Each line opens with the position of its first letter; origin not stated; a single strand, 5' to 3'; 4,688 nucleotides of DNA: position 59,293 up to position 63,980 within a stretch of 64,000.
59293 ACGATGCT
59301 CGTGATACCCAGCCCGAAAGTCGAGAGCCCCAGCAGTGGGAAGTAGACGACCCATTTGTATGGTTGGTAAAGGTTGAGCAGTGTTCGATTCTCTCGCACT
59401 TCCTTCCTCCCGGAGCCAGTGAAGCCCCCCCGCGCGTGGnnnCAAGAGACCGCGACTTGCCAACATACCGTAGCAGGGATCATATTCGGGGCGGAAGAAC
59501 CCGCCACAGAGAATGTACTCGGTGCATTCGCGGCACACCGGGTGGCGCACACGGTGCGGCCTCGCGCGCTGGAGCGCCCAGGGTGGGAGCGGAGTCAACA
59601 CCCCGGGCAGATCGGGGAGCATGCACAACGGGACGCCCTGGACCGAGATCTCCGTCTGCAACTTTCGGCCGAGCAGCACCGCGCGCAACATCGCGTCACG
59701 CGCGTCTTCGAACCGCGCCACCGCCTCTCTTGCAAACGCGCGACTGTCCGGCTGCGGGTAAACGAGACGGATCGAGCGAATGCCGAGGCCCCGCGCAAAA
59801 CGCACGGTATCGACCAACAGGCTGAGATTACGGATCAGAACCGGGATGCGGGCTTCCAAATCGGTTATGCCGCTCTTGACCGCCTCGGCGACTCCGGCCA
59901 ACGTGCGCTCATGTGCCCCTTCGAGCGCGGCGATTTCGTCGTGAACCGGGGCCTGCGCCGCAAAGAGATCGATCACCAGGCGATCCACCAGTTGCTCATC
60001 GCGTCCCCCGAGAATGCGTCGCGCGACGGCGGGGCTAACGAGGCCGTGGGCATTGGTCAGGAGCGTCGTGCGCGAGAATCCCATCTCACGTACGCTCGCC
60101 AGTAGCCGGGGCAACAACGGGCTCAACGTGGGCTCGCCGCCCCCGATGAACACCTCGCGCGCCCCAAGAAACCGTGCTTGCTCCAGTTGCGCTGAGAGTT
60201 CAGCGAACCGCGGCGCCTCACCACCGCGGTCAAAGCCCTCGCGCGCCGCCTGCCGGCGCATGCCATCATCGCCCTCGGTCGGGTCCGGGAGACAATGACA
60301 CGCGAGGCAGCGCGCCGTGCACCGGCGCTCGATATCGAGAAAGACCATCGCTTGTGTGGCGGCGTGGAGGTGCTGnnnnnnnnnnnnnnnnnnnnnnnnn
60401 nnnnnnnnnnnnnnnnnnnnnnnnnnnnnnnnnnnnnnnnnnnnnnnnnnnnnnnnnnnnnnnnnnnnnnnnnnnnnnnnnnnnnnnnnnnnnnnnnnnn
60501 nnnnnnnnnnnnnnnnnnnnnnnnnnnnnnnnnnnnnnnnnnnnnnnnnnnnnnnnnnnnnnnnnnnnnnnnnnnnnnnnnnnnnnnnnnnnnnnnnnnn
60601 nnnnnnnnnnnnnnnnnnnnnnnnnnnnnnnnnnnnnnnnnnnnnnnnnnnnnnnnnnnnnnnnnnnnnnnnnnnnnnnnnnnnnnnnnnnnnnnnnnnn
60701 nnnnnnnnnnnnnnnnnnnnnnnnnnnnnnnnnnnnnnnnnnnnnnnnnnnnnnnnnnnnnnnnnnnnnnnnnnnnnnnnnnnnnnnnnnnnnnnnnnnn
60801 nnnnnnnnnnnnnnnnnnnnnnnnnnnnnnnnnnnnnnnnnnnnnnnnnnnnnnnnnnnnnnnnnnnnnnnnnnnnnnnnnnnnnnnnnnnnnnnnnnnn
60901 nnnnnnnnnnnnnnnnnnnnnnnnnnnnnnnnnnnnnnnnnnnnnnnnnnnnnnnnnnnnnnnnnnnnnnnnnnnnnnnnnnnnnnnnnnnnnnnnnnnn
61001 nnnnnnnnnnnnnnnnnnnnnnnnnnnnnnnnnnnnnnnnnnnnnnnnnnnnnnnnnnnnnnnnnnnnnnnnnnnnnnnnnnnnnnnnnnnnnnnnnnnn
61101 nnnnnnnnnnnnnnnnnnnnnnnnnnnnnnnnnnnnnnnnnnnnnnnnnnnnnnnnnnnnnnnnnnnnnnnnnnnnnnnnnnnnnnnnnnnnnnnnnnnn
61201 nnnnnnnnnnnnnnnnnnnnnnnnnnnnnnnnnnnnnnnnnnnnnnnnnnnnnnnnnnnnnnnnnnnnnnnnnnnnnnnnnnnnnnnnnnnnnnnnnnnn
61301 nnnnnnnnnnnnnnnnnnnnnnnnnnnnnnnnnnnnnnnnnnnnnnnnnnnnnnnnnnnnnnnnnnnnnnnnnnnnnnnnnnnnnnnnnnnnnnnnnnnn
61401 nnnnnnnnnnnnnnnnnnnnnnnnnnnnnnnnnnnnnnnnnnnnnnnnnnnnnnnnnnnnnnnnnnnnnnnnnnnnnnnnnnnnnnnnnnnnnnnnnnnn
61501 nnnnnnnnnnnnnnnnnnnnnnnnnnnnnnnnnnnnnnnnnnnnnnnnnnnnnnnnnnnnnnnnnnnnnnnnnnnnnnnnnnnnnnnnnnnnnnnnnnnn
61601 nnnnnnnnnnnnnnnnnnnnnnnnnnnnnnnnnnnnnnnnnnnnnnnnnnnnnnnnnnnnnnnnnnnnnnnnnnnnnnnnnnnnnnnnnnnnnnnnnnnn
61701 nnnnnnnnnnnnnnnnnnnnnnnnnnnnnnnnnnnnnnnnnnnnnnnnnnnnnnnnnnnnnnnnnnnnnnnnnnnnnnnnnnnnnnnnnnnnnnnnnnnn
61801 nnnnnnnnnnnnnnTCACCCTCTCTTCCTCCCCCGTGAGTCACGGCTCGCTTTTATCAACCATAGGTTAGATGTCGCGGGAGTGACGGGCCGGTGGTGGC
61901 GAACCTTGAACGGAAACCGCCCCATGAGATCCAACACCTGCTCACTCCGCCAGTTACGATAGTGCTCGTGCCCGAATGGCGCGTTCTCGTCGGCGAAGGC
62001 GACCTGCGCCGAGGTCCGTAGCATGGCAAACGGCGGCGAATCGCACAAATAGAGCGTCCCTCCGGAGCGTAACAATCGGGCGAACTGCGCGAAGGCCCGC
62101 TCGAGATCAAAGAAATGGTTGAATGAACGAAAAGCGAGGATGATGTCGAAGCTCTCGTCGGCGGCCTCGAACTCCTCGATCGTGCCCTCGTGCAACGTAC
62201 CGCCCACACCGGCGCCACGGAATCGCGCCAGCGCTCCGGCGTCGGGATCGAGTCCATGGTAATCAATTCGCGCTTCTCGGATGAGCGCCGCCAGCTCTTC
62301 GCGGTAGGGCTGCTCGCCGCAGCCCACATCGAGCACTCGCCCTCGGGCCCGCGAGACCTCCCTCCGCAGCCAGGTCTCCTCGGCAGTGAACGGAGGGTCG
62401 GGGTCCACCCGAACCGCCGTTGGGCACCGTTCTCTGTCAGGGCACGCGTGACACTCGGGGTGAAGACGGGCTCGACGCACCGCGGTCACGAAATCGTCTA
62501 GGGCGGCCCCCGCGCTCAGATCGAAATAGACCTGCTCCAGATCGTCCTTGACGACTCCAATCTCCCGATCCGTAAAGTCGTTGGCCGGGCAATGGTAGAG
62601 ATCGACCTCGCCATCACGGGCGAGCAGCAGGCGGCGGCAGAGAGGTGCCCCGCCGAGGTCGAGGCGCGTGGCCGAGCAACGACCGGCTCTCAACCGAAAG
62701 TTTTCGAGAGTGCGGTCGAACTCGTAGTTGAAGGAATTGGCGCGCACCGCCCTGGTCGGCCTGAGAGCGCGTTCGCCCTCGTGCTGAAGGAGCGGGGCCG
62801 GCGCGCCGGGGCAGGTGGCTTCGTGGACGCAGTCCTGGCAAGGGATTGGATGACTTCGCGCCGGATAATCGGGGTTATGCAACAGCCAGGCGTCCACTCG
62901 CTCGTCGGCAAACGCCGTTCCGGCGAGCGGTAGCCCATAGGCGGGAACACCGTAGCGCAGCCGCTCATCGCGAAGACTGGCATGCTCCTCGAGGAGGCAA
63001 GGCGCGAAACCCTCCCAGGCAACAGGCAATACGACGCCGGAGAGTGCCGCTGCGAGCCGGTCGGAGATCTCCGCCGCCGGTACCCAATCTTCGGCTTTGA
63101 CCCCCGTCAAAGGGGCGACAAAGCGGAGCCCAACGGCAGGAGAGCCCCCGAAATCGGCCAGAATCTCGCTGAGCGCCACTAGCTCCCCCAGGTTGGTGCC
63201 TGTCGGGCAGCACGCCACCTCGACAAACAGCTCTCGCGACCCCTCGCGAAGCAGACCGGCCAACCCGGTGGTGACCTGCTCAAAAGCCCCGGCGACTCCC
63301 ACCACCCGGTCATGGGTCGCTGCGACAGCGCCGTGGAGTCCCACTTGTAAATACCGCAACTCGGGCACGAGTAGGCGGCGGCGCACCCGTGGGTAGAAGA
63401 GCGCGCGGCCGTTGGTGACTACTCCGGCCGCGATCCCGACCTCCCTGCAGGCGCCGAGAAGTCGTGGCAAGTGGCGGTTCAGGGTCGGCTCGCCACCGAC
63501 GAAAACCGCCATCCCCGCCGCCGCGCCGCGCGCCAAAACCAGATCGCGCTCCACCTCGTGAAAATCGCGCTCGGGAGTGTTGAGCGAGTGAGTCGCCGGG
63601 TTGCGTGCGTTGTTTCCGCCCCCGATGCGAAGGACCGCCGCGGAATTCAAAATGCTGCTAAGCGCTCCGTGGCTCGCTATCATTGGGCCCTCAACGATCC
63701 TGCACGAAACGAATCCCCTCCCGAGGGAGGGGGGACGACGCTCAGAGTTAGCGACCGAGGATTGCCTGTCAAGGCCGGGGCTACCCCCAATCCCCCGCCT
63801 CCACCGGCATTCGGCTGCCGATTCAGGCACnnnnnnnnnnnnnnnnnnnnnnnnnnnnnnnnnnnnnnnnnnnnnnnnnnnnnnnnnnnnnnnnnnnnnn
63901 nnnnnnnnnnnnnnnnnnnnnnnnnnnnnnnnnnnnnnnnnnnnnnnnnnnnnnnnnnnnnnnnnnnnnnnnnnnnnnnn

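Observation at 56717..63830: Separately terminated operon of three radical SAM proteins (two B12-binding) around a PlsC acyltransferase: candidate undescribed lipid-tail modification system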

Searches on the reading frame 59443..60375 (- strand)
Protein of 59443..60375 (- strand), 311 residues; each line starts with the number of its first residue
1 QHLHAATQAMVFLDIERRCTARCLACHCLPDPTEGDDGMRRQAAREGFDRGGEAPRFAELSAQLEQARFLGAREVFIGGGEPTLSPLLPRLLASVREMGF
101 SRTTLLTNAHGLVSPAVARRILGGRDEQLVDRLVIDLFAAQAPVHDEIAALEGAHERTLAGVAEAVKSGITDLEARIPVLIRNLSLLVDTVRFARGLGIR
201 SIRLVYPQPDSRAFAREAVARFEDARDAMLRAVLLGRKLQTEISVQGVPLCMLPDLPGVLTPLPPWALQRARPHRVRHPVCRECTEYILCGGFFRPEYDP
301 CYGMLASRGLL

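Call 66: predict_structure(alignment_id=A4)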
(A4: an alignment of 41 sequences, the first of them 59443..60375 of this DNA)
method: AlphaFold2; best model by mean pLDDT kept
length: 311 residues; sequences in the alignment: 41
mean_pLDDT: 93.5   pTM: 0.91
mean pLDDT of the five models: 93.5, 92.6, 92.4, 92.2, 91.8
residues with pLDDT >= 90: 265; 70-90: 34; 50-70: 12; < 50: 0
segments of 3 or more residues with pLDDT < 50: none
pLDDT, mean of each block of 10 residues (from residue 1): 79 93 81 72 73 91 96 96 96 98 98 97 94 98 98 98 98 98 98 98 96 95 98 97 97 95 92 94 92 96 95 82
secondary structure, 60 per line:
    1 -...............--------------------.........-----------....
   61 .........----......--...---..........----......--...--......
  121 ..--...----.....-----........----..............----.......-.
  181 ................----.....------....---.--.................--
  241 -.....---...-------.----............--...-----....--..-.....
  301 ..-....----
elements in order: H2-9 E10-16 H37-45 H57-69 E74-79 H88-97 E102-107 H115-122 E132-136 H142-149 H154-167 E172-178 H181-196 E201-205 H212-215 H222-238 E242-246 H265-274 H287-290 H296-302 H304-307

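Call 69: fold_search(model_id=the predicted structure, library=pdb)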
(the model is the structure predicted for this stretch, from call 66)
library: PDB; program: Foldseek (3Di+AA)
matches with E <= 10: 1678; with E <= 0.001: 106
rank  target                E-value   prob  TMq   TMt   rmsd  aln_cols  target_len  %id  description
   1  9dfw_C                2.3e-08  1.00  0.58  0.63   3.0       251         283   14  X-ray crystal structure of an engineered Viperin-like enzyme from T. virens with bound CTP and SAM (released 2025-02-12)
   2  6efn                  3.3e-08  1.00  0.51  0.42   6.4       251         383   14  Structure of a RiPP maturase, SkfB (released 2018-10-24)
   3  3cb8_A                3.5e-08  1.00  0.53  0.66   5.1       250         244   17  4Fe-4S-Pyruvate formate-lyase activating enzyme in complex with AdoMet and a peptide substrate (released 2008-10-28)
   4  9dgw_C                4.5e-08  1.00  0.56  0.62   9.0       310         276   14  X-ray crystal structure of the Viperin-like enzyme from T. virens with bound CTP and SAM (released 2025-02-12)
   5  7tom                  5.7e-08  1.00  0.56  0.36   3.8       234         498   16  X-ray crystal structure of glycerol dibiphytanyl glycerol tetraether - macrocyclic archaeol synthase (GDGT-MAS) from Met (released 2022-08-31)
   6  9dfu                  5.7e-08  1.00  0.54  0.60   6.0       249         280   15  X-ray crystal structure of the second Viperin-like enzyme from T. virens variant F40H with bound CTP and SAM (released 2025-02-19)
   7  9dfw_A                7.6e-08  1.00  0.59  0.64   2.9       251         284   15  X-ray crystal structure of an engineered Viperin-like enzyme from T. virens with bound CTP and SAM (released 2025-02-12)
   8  9dgw_A                7.6e-08  1.00  0.59  0.65   9.0       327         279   13  X-ray crystal structure of the Viperin-like enzyme from T. virens with bound CTP and SAM (released 2025-02-12)
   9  3cix                  8.6e-08  1.00  0.55  0.50   8.4       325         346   15  X-RAY structure of the [FeFe]-hydrogenase maturase HydE from thermotoga maritima in complex with thiocyanate (released 2008-04-08)
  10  9dgw_B                1.1e-07  1.00  0.58  0.64   3.0       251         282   15  X-ray crystal structure of the Viperin-like enzyme from T. virens with bound CTP and SAM (released 2025-02-12)
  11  7tol                  1.1e-07  1.00  0.55  0.36   3.8       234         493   16  X-ray crystal structure of glycerol dibiphytanyl glycerol tetraether - macrocyclic archaeol synthase (GDGT-MAS) from Met (released 2022-08-31)
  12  9dfn                  1.1e-07  1.00  0.54  0.58   6.6       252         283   14  X-ray crystal structure of the second viperin-like enzyme from Trichoderma virens with bound CTP and SAM (released 2025-02-19)
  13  6q2q_A                1.5e-07  1.00  0.60  0.64  10.5       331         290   14  Crystal structure of mouse viperin bound to uridine triphosphate and S-adenosylhomocysteine (released 2020-01-22)
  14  6q2q_B                2.2e-07  1.00  0.61  0.65   8.2       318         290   12  Crystal structure of mouse viperin bound to uridine triphosphate and S-adenosylhomocysteine (released 2020-01-22)
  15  5vsl_A                3.0e-07  1.00  0.59  0.69   2.7       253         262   12  Crystal structure of viperin with bound [4Fe-4S] cluster and S-adenosylhomocysteine (SAH) (released 2017-06-14)
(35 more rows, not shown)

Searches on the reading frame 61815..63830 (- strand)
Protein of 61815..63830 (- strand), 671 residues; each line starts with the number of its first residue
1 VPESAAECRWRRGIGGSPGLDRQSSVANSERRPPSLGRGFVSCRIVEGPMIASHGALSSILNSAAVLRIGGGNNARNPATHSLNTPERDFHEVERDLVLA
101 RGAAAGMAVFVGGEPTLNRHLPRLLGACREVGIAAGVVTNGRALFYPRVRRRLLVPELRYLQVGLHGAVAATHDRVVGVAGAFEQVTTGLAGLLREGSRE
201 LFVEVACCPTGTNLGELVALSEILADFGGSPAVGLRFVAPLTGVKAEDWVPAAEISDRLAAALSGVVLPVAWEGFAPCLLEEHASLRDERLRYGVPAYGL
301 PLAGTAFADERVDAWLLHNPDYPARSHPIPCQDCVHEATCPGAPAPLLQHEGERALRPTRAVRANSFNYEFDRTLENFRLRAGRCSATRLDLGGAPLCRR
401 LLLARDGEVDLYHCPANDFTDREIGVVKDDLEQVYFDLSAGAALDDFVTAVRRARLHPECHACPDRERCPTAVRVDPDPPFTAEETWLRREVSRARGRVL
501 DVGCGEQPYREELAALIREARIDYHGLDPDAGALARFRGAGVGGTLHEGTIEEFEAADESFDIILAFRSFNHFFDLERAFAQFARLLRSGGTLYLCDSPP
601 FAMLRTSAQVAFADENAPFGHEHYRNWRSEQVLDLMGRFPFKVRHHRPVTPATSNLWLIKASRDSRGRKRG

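Call 3: search_protein_families(library=pfam, proteins=[window:61815-63830:-], max_evalue=0.01)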
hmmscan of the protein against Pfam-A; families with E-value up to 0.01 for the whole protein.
window:61815-63830:- (671 aa): 6 families
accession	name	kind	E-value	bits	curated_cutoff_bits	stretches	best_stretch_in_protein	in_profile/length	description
PF08241.18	Methyltransf_11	-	3.8e-15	56.7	21.2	1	500-595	1-95/95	Methyltransferase domain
PF13649.12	Methyltransf_25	-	1.9e-12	48.1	27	1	499-591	1-97/97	Methyltransferase domain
PF13489.12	Methyltransf_23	-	2.2e-12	47.5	27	1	493-645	20-163/164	Methyltransferase domain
PF08242.18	Methyltransf_12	-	4.9e-11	43.7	30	1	500-593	1-98/98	Methyltransferase domain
PF13847.12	Methyltransf_31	-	8.5e-11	42.2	27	1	497-599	5-113/145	Methyltransferase domain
PF04055.27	Radical_SAM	-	0.0021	18.7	29.5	1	88-200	28-143/166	Radical SAM superfamily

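Call 5: search_protein_families(library=ncbifam, proteins=[window:61815-63830:-], max_evalue=0.001)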
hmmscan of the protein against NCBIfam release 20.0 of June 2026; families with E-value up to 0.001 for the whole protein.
window:61815-63830:- (671 aa): 25 families
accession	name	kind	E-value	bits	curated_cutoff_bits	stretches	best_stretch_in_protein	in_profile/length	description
NF045667.1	MTase_DVU1556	equivalog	2.5e-12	46.7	155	1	495-597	22-121/213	DVU_1556 family methyltransferase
NF038332.1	rSAM_rare_HxsC4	exception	3.7e-12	46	500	1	98-226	54-183/335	radical SAM protein HxsC4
TIGR03977.1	rSAM_pair_HxsC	equivalog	3.6e-09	35.9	267.9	1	110-224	74-190/292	His-Xaa-Ser system radical SAM maturase HxsC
TIGR04466.1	rSAM_BlsE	equivalog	4.8e-09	36.1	400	1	97-227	40-165/327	cytosylglucuronate decarboxylase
TIGR04545.1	rSAM_ahbD_hemeb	equivalog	6.2e-09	35.7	500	1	105-256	47-195/339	heme b synthase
TIGR04251.1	SCM_rSAM_ScmF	equivalog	3.1e-08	33.4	400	1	109-224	58-172/353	SynChlorMet cassette radical SAM/SPASM protein ScmF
TIGR04546.1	rSAM_ahbC_deAc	equivalog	1.5e-07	30.5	650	1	105-197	86-176/390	12,18-didecarboxysiroheme deacetylase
NF045574.1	sacti_mat_StsB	exception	1.8e-07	30.3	625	1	105-200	142-235/466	StsB family radical SAM/SPASM domain sactipeptide maturase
TIGR04133.1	rSAM_w_lipo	hypoth_equivalog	5.6e-07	28.8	425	1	83-228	52-193/350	TIGR04133 family radical SAM/SPASM protein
TIGR03961.1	rSAM_PTO1314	hypoth_equivalog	3.9e-06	26.4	306.05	1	107-224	70-178/332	PTO1314 family radical SAM protein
TIGR02072.1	BioC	equivalog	5.8e-06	26.3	184.95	1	493-595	32-132/244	malonyl-ACP O-methyltransferase BioC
TIGR04347.1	pseudo_SAM_Halo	equivalog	6.3e-06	25.7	525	1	103-226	81-201/390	TIGR04347 family pseudo-SAM/SPASM protein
NF043040.1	corrin_prot_MT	hypoth_equivalog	7.1e-06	25.6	180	1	489-597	35-149/216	corrinoid protein-associated methyltransferase CpaM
TIGR04051.1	rSAM_NirJ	equivalog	2.8e-05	23.3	515.45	1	107-225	51-164/354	heme d1 biosynthesis radical SAM protein NirJ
NF045825.1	FAmtase_mtf2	equivalog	3e-05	23.4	400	1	498-597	61-160/248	fatty-acid O-methyltransferase Mtf2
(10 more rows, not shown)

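Call 34: search_solved_structures(query=window:61815-63830:-, max_evalue=0.01)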
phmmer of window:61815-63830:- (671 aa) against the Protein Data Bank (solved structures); distinct sequences matched with E-value up to 0.01: 9.
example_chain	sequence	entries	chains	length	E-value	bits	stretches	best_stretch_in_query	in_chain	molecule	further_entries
3bus_A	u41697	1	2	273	2.3e-07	32.7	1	494-602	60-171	Methyltransferase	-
7vob_C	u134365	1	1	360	3.3e-06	28.9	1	96-198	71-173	Cytosylglucuronate decarboxylase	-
7voc_C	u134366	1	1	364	3.3e-06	28.9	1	96-198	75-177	Cytosylglucuronate decarboxylase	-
8zc8_A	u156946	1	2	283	5.7e-06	28.1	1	493-604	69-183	MitM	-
21zq_A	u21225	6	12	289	6e-06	28.1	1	493-604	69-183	MitM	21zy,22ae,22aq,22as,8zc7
1xxl_A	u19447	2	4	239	2.4e-05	26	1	492-597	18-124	YcgJ protein | ycgJ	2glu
9khp_A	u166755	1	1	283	0.00052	21.7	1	485-541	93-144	Class I SAM-dependent methyltransferase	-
9klx_A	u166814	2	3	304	0.00058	21.5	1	485-541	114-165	Class I SAM-dependent methyltransferase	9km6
6uv6_A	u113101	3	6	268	0.00078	21.1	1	497-607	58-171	D-glucose O-methyltransferase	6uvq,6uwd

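Call 54: search_solved_structures(query=A3, max_evalue=1)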
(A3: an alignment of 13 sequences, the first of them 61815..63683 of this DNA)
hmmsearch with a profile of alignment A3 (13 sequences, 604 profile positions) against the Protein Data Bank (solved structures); distinct sequences matched with E-value up to 1: 124 (the best 60 are shown).
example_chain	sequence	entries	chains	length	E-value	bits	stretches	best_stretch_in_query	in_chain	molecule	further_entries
7vob_C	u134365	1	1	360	6.7e-18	67.6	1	8-169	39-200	Cytosylglucuronate decarboxylase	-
7voc_C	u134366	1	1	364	6.8e-18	67.6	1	8-169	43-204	Cytosylglucuronate decarboxylase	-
6c8v_A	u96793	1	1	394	3.1e-13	52.2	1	9-200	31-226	Coenzyme PQQ synthesis protein E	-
8wm2_A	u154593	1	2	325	1.5e-11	46.6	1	11-109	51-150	Fe-S radical SAM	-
7tol_A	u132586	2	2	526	5e-11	45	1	10-110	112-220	glycerol dibiphytanyl glycerol tetraether - macrocyclic archaeol synthase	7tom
3bus_A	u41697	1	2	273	6e-11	44.7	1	434-545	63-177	Methyltransferase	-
6efn_A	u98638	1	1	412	6.6e-10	41.2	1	10-168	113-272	Sporulation killing factor maturation protein SkfB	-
1ve3_A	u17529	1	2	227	1.2e-09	40.4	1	428-532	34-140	hypothetical protein PH0226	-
3mgg_A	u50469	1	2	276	1.7e-09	39.9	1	434-535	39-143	Methyltransferase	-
6uv6_A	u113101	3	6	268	2.4e-09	39.4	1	435-548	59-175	D-glucose O-methyltransferase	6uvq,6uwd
2fb2_A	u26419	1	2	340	1.8e-08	36.5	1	6-189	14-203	Molybdenum cofactor biosynthesis protein A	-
1tv7_A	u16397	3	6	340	2.9e-08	35.8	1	10-189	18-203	Molybdenum cofactor biosynthesis protein A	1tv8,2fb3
8zc8_A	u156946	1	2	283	4.3e-08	35.3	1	433-535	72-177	MitM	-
21zq_A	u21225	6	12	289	4.5e-08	35.2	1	433-535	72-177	MitM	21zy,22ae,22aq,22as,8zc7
4krh_A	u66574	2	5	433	9.4e-08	34.1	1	458-533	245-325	Phosphoethanolamine N-methyltransferase 2 | Phospholethanolamine N-methyltransferase 2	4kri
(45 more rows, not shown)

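Call 78: search_protein_families(library=pfam, alignment_id=A3, max_evalue=0.1)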
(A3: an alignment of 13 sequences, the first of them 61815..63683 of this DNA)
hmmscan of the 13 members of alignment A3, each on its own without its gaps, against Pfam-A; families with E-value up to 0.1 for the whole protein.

A. member 1, window:61815-63683:- (622 aa): 7 families
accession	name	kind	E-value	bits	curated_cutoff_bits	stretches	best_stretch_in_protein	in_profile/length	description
PF08241.18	Methyltransf_11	-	3.3e-15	56.9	21.2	1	451-546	1-95/95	Methyltransferase domain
PF13649.12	Methyltransf_25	-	1.7e-12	48.3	27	1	450-542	1-97/97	Methyltransferase domain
PF13489.12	Methyltransf_23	-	1.9e-12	47.7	27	1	444-596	20-163/164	Methyltransferase domain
PF08242.18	Methyltransf_12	-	4.2e-11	43.9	30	1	451-544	1-98/98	Methyltransferase domain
PF13847.12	Methyltransf_31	-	7.5e-11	42.4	27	1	448-550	5-113/145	Methyltransferase domain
PF04055.27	Radical_SAM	-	0.0018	18.9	29.5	1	38-151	27-143/166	Radical SAM superfamily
PF07021.18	MetW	-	0.017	15.2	21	1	445-516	12-80/193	Methionine biosynthesis protein MetW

B. families by the number of members that match (of 13 scanned): 16 families
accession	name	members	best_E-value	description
PF04055.27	Radical_SAM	13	1.8e-23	Radical SAM superfamily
PF08241.18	Methyltransf_11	13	1.7e-17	Methyltransferase domain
PF13649.12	Methyltransf_25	13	4.9e-15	Methyltransferase domain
PF13847.12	Methyltransf_31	13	4.3e-14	Methyltransferase domain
PF13489.12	Methyltransf_23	13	5.9e-14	Methyltransferase domain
PF08242.18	Methyltransf_12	13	4.8e-13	Methyltransferase domain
PF07021.18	MetW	9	0.0001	Methionine biosynthesis protein MetW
PF01209.24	Ubie_methyltran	4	8.2e-05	ubiE/COQ5 methyltransferase family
PF01177.27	Asp_Glu_race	1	0.00092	Asp/Glu/Hydantoin racemase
PF10017.15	Methyltransf_33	1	0.0015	Histidine-specific methyltransferase, SAM-dependent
PF09543.15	DUF2379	1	0.014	Protein of unknown function (DUF2379)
PF18844.6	baeRF_family2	1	0.015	Bacterial archaeo-eukaryotic release factor family 2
PF19238.5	Radical_SAM_2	1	0.016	Radical SAM-like domain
PF09729.15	Gti1_Pac2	1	0.063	Gti1/Pac2 family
PF12692.13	Methyltransf_17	1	0.075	S-adenosyl-L-methionine methyltransferase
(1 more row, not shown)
